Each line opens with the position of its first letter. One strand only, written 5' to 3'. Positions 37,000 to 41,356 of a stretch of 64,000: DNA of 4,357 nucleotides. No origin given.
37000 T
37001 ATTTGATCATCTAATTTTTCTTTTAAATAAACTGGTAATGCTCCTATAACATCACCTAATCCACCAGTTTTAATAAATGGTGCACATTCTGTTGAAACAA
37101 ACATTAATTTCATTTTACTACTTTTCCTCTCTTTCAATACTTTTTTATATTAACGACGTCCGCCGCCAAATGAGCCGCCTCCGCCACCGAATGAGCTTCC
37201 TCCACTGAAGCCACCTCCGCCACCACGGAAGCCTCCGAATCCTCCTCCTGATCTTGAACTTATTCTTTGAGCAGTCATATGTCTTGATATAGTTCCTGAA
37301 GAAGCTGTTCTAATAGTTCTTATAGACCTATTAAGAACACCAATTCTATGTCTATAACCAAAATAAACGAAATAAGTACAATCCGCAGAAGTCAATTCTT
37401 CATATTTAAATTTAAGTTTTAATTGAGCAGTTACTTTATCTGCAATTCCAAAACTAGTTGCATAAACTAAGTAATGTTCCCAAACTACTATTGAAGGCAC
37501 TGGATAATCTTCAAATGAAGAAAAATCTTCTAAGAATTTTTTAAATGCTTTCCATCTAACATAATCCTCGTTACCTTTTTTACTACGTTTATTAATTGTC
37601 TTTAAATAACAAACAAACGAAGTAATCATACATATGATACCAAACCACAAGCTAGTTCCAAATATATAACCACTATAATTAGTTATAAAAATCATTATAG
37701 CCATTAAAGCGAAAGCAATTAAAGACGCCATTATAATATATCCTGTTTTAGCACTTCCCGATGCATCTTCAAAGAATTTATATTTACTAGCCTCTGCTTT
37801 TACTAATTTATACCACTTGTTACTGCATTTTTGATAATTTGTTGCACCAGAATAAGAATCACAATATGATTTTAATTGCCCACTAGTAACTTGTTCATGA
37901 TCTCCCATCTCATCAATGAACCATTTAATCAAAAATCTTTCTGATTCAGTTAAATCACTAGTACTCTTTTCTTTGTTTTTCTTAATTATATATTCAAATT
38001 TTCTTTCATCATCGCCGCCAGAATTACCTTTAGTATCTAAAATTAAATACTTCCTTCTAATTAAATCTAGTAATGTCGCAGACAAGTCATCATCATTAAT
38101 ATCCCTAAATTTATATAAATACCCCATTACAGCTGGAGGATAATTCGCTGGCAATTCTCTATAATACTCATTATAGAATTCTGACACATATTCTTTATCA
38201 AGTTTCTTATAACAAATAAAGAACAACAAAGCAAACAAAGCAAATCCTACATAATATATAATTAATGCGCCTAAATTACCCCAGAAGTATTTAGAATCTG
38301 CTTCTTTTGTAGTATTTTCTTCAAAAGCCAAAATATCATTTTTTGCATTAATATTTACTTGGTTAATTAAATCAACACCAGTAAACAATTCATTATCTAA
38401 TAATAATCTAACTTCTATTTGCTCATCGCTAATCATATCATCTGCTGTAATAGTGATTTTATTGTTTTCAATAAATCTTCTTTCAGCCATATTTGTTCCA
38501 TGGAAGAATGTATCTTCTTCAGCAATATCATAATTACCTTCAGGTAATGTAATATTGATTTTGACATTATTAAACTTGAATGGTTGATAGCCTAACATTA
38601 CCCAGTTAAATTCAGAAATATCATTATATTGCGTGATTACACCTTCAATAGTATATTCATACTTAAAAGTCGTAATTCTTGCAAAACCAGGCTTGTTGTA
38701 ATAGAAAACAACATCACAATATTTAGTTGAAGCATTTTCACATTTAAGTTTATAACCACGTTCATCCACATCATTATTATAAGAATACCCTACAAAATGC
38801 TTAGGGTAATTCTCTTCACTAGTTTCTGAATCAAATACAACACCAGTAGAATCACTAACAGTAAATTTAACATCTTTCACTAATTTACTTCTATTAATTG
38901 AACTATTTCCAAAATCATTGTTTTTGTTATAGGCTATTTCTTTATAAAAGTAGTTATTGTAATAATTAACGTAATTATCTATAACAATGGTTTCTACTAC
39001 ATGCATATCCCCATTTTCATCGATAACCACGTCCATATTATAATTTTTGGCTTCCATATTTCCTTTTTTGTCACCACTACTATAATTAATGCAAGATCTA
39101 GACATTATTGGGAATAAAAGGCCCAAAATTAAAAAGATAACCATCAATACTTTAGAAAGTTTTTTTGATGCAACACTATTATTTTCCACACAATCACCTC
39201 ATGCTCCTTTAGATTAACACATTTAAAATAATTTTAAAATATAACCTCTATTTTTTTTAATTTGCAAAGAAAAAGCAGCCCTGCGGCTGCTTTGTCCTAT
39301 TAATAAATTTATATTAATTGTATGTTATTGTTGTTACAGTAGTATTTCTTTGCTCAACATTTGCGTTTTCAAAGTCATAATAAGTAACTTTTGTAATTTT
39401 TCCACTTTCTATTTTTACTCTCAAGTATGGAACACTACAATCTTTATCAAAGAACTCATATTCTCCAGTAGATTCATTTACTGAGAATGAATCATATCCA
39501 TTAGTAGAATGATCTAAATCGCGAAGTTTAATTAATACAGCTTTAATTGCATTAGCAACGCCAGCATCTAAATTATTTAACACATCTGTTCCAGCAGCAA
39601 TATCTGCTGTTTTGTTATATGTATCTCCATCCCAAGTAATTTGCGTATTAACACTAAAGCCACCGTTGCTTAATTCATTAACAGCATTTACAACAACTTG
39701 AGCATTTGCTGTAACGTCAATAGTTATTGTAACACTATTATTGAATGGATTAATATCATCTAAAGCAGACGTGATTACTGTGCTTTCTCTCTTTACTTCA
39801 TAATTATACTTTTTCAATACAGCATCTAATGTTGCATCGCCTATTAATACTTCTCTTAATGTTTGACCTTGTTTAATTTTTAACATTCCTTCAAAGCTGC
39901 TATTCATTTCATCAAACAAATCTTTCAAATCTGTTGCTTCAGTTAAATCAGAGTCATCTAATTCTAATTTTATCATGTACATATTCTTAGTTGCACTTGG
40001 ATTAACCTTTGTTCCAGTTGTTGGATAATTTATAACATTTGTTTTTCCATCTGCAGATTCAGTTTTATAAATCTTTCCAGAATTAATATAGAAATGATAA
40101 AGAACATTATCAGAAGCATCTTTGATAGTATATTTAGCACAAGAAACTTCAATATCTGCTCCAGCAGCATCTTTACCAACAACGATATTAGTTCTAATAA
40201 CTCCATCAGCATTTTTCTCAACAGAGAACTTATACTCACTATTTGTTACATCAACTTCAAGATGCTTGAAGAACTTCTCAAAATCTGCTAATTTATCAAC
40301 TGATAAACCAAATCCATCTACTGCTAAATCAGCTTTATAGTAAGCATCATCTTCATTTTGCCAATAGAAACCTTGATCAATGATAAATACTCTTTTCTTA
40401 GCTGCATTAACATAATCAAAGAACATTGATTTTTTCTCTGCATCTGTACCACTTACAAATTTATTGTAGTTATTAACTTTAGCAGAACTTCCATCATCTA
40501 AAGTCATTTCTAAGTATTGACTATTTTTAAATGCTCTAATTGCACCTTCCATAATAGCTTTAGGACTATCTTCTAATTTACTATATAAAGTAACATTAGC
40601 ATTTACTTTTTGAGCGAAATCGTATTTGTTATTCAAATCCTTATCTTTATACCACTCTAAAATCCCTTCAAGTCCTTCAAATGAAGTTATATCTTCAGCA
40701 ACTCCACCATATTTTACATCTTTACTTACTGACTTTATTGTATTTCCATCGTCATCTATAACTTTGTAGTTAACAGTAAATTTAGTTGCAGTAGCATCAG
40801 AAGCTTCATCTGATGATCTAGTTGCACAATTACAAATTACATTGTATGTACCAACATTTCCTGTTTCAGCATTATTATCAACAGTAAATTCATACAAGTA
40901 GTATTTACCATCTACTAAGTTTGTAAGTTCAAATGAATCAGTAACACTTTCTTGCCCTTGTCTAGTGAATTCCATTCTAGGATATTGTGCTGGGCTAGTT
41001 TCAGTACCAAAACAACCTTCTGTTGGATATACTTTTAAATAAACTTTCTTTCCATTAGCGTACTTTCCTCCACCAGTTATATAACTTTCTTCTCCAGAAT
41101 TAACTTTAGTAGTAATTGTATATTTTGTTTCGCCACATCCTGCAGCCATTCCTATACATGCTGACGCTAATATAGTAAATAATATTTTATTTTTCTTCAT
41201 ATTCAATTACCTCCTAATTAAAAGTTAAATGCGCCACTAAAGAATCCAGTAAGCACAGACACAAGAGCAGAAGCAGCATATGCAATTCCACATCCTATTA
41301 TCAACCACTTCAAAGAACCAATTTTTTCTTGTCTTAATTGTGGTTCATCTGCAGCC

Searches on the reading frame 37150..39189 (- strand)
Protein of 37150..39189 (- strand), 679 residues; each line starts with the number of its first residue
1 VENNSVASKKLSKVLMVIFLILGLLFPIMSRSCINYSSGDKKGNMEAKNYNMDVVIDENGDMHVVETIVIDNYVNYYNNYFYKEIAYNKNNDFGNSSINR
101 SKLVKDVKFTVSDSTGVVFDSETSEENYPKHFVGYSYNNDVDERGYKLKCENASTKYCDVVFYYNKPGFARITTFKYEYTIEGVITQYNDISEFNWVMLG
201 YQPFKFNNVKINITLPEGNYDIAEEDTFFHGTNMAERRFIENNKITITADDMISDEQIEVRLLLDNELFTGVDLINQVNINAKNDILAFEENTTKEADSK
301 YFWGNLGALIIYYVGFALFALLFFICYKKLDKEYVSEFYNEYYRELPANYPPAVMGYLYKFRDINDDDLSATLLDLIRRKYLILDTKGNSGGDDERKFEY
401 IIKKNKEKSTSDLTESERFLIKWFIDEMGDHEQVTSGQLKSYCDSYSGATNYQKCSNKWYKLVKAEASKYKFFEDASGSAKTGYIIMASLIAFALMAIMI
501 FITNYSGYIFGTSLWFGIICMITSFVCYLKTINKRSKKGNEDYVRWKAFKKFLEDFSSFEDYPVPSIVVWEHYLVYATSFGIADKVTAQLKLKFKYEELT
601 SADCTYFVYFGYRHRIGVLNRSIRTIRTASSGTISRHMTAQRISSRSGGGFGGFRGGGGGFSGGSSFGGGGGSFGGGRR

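Call 64: search_protein_families(library=pfam, proteins=[window:37150-39189:-], max_evalue=0.001)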
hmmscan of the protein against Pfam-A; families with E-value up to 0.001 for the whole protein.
window:37150-39189:- (679 aa): 2 families
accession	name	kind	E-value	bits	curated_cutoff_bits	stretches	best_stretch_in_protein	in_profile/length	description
PF20990.2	DUF2207_C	-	1.2e-50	173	33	1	341-590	3-247/247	Predicted membrane protein (DUF2207) C-terminal domain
PF09972.14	DUF2207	-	7.7e-17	62.5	24.4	1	48-263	3-171/172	Predicted membrane protein (DUF2207) N-terminal domain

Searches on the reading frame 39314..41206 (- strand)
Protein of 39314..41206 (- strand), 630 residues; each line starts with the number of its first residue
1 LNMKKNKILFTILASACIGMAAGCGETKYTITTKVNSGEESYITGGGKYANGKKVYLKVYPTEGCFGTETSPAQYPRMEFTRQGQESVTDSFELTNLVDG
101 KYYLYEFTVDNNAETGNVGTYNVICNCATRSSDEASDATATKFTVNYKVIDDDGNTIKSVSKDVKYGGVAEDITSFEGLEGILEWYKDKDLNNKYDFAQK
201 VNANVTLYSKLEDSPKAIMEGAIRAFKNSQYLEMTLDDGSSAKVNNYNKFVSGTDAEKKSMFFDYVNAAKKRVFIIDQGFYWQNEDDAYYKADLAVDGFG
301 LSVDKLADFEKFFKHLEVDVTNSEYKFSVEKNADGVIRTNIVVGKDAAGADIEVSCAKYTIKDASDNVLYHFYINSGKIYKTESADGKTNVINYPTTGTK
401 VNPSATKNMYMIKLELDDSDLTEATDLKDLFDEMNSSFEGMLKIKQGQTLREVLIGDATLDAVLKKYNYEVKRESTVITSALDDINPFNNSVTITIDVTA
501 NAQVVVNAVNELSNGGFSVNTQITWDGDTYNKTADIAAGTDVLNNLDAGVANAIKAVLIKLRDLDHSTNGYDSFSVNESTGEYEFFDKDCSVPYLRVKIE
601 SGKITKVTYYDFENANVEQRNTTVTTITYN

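Call 64: search_protein_families(library=pfam, proteins=[window:39314-41206:-], max_evalue=0.001)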
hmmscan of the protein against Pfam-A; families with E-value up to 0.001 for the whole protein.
window:39314-41206:- (630 aa): 1 family
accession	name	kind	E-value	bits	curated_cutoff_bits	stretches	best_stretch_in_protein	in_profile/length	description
PF09479.16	Flg_new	-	0.00014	22.4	27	1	144-210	2-65/65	Listeria-Bacteroides repeat domain (List_Bact_rpt)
